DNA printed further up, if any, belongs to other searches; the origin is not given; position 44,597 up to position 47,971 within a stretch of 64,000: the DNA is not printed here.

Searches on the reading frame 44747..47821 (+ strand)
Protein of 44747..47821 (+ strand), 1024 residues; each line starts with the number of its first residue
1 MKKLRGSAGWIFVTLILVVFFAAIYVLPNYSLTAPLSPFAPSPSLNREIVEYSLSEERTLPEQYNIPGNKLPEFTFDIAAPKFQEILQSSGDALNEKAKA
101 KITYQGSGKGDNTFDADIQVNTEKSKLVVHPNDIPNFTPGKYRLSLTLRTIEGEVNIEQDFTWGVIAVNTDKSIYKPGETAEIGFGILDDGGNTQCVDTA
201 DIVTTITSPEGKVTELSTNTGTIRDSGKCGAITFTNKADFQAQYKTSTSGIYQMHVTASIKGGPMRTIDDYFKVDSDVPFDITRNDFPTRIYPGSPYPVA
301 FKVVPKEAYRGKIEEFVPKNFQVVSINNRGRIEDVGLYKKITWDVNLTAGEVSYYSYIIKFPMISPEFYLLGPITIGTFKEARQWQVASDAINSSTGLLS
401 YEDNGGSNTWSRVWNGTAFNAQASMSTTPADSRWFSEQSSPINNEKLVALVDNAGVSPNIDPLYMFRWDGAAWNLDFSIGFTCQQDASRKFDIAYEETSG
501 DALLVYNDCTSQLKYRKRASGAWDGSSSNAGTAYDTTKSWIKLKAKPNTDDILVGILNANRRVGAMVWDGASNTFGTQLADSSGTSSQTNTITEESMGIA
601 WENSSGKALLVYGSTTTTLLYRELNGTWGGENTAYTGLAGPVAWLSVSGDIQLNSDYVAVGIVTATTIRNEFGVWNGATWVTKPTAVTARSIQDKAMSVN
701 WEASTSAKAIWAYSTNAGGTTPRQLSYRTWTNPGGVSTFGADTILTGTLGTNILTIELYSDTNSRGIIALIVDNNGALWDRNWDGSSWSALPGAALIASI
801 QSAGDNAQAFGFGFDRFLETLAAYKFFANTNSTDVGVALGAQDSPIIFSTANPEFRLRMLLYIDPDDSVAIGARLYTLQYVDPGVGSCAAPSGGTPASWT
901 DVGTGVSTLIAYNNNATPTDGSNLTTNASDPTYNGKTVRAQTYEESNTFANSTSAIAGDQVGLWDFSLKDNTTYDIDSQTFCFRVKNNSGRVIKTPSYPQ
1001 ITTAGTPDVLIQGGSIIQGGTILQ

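Call 14: search_protein_families(library=pfam, proteins=[window:44747-47821:+])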
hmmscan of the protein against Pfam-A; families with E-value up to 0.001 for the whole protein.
window:44747-47821:+ (1024 aa): 1 family
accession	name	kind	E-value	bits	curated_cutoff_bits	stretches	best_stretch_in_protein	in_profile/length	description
PF01835.25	MG2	-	1e-05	26.2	32.8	0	168-221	4-55/96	MG2 domain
